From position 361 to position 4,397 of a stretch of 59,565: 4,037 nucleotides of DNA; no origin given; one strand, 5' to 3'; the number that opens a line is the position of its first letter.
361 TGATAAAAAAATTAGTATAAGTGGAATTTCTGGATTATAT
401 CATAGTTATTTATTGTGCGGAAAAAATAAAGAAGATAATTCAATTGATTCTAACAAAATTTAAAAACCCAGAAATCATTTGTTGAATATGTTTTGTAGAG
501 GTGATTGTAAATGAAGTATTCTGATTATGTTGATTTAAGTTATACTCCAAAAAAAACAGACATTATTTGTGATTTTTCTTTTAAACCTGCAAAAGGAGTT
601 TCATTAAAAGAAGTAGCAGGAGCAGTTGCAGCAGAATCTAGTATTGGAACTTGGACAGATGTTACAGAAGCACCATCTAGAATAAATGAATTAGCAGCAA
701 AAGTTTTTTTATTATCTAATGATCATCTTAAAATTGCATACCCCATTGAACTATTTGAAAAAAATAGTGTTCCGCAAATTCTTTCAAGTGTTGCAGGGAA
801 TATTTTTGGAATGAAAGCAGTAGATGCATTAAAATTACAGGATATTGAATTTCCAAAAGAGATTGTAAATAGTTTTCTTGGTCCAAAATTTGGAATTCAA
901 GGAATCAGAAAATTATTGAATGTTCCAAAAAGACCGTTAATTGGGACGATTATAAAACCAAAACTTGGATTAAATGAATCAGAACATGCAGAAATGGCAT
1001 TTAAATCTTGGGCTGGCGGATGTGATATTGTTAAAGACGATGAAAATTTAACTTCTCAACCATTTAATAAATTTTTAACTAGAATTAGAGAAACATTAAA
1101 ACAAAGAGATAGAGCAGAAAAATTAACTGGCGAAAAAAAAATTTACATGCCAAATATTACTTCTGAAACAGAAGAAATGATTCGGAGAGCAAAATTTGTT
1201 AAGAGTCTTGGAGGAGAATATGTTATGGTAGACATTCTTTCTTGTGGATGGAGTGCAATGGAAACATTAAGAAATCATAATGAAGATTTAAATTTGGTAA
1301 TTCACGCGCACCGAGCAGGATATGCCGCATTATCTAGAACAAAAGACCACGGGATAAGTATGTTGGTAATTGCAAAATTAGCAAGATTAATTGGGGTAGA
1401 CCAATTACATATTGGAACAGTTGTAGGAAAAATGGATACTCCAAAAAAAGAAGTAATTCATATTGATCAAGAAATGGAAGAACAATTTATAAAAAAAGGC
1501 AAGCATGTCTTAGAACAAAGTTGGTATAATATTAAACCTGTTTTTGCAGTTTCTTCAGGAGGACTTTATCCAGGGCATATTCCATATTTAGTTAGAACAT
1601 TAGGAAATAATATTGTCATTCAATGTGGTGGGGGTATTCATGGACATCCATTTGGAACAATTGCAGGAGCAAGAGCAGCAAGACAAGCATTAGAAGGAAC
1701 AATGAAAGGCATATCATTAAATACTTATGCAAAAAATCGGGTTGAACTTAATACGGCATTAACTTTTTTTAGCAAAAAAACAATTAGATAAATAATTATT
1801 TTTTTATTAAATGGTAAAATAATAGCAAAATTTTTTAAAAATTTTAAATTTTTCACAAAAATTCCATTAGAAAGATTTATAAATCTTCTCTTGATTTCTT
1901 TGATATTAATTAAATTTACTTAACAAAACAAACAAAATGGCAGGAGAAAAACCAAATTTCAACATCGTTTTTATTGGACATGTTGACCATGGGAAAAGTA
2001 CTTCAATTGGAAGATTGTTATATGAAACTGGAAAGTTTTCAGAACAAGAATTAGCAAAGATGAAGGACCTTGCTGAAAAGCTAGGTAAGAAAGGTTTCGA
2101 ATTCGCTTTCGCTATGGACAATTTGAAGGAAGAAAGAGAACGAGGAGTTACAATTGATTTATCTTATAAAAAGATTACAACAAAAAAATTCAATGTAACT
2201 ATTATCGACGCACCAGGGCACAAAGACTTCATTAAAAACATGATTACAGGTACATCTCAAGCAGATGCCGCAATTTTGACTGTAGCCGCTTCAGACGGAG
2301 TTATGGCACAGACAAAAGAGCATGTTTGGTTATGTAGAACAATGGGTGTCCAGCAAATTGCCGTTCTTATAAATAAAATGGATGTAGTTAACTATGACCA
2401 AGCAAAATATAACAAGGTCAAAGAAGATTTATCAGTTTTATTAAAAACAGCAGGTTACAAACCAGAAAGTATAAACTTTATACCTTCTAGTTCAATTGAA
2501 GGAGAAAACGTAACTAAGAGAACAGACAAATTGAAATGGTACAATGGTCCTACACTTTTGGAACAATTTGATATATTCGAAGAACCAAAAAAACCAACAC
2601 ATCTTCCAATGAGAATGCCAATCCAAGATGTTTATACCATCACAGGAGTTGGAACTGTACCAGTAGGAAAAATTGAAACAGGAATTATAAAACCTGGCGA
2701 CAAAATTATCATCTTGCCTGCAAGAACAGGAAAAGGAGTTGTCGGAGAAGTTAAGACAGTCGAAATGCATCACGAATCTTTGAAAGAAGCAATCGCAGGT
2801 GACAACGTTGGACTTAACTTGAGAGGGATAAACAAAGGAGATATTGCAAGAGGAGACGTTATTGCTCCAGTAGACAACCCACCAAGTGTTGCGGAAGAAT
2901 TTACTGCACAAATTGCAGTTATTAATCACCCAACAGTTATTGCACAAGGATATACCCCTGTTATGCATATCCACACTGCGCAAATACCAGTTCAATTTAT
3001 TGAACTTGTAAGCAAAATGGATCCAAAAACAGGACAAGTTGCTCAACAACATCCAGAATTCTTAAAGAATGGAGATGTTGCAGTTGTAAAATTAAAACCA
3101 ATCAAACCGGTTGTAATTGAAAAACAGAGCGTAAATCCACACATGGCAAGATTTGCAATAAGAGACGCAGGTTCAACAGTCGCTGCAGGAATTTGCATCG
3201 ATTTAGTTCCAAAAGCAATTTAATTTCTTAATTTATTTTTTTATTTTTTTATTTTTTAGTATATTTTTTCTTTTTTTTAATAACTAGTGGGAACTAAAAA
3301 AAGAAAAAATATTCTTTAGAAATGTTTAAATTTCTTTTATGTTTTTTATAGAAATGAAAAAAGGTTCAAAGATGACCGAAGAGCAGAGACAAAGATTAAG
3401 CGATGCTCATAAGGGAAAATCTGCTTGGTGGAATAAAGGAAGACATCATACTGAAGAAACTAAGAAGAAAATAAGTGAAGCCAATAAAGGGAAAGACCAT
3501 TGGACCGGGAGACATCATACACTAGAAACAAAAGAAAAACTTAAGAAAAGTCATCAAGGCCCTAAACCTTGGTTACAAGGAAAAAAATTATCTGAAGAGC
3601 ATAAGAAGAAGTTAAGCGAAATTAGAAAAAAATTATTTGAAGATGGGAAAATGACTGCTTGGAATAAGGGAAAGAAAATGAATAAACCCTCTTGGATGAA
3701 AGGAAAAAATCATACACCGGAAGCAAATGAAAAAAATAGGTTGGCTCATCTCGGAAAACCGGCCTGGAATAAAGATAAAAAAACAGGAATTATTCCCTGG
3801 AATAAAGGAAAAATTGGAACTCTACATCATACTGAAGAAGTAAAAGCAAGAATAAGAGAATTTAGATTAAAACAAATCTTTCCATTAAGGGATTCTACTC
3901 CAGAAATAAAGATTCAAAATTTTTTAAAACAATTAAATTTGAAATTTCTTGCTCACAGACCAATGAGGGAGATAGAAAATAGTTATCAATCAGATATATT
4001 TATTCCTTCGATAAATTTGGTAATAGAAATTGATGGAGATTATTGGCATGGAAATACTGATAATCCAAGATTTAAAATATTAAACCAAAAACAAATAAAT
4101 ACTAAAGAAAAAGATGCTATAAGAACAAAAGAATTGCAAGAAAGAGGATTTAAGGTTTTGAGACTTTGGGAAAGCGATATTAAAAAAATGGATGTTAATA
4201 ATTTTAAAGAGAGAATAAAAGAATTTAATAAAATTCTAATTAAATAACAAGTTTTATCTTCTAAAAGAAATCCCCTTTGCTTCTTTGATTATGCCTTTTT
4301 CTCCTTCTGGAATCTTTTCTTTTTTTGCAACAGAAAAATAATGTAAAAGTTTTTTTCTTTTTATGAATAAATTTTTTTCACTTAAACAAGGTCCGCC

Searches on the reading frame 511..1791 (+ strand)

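Call 31: search_protein_families(library=pfam, proteins=[window:511-1791:+], max_evalue=0.0001)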
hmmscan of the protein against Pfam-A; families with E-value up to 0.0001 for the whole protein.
window:511-1791:+ (426 aa): 2 families
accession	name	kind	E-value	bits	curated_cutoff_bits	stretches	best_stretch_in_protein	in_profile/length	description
PF00016.26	RuBisCO_large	-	2.7e-89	299.8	30.1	1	128-420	1-299/299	Ribulose bisphosphate carboxylase large chain, catalytic domain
PF02788.21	RuBisCO_large_N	-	2.7e-42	144.2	20.7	1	5-117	1-119/120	Ribulose bisphosphate carboxylase large chain, N-terminal domain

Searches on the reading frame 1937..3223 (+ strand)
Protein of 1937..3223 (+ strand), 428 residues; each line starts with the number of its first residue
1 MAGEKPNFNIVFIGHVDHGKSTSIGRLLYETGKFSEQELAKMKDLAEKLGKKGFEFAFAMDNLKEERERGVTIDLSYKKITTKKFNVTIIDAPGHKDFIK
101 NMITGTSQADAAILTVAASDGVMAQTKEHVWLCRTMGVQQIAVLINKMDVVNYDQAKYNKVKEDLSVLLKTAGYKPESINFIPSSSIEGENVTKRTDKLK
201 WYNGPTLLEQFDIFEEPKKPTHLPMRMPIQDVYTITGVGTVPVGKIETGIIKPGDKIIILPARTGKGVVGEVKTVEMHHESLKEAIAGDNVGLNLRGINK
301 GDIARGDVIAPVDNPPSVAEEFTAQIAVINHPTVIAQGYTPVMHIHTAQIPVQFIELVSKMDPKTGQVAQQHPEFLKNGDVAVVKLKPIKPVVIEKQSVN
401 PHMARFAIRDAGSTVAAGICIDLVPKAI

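Call 31: search_protein_families(library=pfam, proteins=[window:1937-3223:+], max_evalue=0.0001)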
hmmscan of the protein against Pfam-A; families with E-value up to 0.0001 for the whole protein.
window:1937-3223:+ (428 aa): 6 families
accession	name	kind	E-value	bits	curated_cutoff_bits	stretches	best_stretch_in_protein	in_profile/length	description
PF00009.33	GTP_EFTU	-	6.7e-57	192.6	26.5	1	6-206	2-177/188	Elongation factor Tu GTP binding domain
PF22594.2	GTP-eEF1A_C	-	5.6e-33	113.8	27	1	321-420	1-100/101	GTP-eEF1A C-terminal domain-like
PF03143.23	GTP_EFTU_D3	-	3.4e-28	98.5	27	1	317-421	3-103/106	Elongation factor Tu C-terminal domain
PF03144.31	GTP_EFTU_D2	-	1.7e-21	76.9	30.3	1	239-310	1-73/73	Elongation factor Tu domain 2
PF01926.29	MMR_HSR1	-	1.1e-05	25.9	21.9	0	66-135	27-102/113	50S ribosome-binding GTPase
PF14578.12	GTP_EFTU_D4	-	6.9e-05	23.1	23.8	0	242-309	20-85/86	Elongation factor Tu domain 4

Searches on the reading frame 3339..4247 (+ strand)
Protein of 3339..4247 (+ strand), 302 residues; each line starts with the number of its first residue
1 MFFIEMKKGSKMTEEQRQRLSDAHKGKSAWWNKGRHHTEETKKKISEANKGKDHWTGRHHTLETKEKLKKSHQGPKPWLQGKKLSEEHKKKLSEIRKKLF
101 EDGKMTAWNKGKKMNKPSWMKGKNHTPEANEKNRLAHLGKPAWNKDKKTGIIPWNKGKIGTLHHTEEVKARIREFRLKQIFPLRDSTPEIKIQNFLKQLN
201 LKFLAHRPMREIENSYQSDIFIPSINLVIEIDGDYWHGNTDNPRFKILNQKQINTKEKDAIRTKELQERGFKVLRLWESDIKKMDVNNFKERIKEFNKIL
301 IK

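Call 31: search_protein_families(library=pfam, proteins=[window:3339-4247:+], max_evalue=0.0001)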
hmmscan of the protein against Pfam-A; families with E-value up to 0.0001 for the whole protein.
window:3339-4247:+ (302 aa): 3 families
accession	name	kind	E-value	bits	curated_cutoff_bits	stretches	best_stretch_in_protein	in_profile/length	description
PF07460.16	NUMOD3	-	4.9e-21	74.8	20.4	3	57-93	1-37/37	NUMOD3 motif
PF04480.18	DUF559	-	4e-07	30.3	20.6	1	214-293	42-104/109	Protein of unknown function (DUF559)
PF21598.3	PvuRts1I-like_N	-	2.6e-06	28.1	27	1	192-293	24-123/131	Restriction endonuclease PvuRts1 I-like, N-terminal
